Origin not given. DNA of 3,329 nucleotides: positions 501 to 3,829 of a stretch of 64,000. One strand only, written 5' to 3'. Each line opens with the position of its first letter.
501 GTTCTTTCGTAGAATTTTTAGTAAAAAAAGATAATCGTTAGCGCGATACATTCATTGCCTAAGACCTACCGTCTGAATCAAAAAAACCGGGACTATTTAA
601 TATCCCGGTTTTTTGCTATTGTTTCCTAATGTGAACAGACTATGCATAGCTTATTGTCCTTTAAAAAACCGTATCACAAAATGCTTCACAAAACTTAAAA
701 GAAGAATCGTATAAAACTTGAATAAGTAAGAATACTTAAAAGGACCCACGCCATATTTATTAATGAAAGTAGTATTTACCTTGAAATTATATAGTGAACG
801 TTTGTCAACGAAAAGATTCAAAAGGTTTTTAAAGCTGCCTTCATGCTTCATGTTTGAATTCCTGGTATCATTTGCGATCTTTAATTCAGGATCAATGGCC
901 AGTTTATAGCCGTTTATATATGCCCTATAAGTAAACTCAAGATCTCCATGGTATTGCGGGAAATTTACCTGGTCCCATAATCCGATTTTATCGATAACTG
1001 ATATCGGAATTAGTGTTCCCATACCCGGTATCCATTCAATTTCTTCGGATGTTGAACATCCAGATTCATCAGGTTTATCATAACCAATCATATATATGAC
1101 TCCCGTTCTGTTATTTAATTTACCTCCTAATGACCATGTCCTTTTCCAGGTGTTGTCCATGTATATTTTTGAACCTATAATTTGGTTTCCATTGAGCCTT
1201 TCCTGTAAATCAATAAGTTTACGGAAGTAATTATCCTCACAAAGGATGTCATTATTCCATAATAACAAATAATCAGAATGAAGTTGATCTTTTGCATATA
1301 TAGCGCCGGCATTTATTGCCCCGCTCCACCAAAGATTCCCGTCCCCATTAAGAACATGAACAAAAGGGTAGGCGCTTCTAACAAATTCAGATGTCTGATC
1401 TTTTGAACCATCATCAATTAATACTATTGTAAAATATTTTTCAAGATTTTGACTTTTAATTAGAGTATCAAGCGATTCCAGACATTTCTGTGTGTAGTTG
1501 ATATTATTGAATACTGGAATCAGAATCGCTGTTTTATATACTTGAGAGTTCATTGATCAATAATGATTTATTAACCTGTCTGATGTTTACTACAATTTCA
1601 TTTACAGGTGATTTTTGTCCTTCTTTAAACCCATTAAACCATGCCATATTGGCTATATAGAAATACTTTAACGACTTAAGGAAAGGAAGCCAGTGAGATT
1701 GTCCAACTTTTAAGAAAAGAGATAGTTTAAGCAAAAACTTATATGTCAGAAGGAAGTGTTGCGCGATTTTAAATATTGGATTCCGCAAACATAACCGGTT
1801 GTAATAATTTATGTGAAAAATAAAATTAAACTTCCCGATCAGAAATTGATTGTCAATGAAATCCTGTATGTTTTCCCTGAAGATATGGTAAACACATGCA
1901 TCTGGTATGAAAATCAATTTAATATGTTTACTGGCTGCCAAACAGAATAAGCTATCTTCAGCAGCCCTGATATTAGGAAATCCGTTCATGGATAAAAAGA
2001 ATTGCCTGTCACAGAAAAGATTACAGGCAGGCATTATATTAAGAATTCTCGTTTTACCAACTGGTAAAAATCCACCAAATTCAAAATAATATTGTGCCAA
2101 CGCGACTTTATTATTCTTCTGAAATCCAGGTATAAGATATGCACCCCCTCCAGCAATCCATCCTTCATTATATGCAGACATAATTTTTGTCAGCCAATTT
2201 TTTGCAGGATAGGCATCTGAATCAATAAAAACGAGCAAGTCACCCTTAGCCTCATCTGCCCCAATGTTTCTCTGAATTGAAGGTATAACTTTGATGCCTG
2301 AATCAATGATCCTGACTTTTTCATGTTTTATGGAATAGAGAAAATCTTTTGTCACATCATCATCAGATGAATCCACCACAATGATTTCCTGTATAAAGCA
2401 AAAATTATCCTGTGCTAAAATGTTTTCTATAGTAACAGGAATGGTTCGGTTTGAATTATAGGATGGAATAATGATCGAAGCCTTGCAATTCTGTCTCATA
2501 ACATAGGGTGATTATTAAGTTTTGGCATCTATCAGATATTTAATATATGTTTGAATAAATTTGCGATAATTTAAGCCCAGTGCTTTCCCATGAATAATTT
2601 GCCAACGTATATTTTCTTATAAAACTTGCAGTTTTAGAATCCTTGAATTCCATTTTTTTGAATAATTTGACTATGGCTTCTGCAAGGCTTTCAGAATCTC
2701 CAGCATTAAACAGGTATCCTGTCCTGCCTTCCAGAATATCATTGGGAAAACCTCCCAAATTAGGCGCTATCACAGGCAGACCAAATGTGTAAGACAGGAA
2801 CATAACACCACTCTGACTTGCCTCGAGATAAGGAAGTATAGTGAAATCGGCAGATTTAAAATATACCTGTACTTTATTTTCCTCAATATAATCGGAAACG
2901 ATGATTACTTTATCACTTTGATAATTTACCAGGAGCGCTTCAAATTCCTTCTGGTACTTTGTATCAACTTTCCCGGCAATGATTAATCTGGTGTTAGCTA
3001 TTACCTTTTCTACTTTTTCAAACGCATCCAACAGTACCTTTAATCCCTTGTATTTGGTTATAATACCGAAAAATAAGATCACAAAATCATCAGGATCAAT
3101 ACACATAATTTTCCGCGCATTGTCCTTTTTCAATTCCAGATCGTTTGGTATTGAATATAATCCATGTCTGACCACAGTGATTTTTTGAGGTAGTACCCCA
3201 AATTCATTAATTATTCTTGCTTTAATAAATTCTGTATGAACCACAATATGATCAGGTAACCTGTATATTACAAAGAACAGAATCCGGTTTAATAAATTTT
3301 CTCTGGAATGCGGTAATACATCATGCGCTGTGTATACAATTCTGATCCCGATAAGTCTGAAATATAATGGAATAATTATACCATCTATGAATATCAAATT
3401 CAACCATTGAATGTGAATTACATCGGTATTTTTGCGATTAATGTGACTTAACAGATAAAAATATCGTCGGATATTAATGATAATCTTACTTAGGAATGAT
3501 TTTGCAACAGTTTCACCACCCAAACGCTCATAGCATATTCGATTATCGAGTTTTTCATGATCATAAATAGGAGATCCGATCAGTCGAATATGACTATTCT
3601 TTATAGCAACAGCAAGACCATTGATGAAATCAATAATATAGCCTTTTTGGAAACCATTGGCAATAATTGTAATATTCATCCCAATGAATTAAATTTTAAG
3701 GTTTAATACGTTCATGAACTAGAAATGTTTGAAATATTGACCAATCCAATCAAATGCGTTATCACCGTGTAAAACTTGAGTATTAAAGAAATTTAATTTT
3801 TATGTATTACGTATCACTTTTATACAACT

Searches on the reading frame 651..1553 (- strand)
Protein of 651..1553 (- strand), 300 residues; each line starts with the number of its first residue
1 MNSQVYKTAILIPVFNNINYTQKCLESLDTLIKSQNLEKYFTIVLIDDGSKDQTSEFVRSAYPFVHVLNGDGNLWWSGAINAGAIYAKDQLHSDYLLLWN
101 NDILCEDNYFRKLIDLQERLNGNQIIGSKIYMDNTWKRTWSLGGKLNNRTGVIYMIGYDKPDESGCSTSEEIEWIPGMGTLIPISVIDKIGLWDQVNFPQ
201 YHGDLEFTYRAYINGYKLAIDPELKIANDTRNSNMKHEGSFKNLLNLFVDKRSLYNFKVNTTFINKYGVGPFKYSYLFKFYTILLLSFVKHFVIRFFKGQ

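Call 42: search_protein_families(library=pfam, proteins=[window:651-1553:-], max_evalue=0.001)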
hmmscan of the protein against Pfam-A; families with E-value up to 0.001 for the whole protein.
window:651-1553:- (300 aa): 1 family
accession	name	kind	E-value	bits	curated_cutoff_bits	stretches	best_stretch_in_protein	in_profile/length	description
PF00535.33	Glycos_transf_2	-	2.5e-17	63.8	23.3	1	10-142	2-128/168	Glycosyl transferase family 2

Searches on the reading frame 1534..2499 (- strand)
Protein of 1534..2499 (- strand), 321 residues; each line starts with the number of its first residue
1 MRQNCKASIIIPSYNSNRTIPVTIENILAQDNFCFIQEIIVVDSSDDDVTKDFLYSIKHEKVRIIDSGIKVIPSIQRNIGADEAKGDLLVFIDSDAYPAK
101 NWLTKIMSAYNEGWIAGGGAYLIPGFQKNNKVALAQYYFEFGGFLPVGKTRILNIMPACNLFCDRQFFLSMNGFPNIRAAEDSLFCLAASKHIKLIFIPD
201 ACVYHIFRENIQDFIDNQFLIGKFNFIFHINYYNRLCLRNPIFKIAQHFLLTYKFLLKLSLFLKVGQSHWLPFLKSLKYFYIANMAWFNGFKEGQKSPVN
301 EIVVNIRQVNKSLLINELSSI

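Call 42: search_protein_families(library=pfam, proteins=[window:1534-2499:-], max_evalue=0.001)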
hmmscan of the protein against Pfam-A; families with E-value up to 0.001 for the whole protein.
window:1534-2499:- (321 aa): 3 families
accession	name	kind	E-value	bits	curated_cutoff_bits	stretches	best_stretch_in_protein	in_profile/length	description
PF00535.33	Glycos_transf_2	-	6.7e-21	75.4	23.3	1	8-132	1-127/168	Glycosyl transferase family 2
PF10111.15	Glyco_tranf_2_2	-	4.9e-07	29.9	27.3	1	8-108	1-104/276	Glycosyltransferase like family 2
PF13641.12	Glyco_tranf_2_3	-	3.6e-05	24.3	27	1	8-110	4-111/230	Glycosyltransferase like family 2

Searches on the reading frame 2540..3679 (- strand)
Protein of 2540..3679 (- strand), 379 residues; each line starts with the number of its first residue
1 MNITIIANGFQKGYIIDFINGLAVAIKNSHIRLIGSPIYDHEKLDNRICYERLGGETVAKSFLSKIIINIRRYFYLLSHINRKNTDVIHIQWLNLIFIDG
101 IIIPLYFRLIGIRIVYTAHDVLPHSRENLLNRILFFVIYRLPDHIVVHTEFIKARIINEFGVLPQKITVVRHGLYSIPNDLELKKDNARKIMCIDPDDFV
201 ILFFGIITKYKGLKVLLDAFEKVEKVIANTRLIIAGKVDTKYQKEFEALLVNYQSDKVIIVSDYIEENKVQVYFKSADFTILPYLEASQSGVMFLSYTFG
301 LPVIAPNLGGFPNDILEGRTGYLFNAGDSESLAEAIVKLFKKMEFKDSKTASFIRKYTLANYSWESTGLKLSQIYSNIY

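Call 15: search_protein_families(library=pfam, proteins=[window:2540-3679:-], max_evalue=0.001)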
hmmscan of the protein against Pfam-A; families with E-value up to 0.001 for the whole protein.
window:2540-3679:- (379 aa): 4 families
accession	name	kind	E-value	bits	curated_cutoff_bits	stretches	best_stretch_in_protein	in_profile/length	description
PF13692.12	Glyco_trans_1_4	-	2.2e-22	80.3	27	1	199-341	2-141/142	Glycosyl transferases group 1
PF00534.26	Glycos_transf_1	-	9.2e-21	74.6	26.4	1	186-343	3-159/172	Glycosyl transferases group 1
PF13439.12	Glyco_transf_4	-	1.2e-12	48.6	28.5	1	63-173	51-165/170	Glycosyltransferase Family 4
PF13579.12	Glyco_trans_4_4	-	0.00052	20.8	29.7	1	71-171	58-156/158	Glycosyl transferase 4-like domain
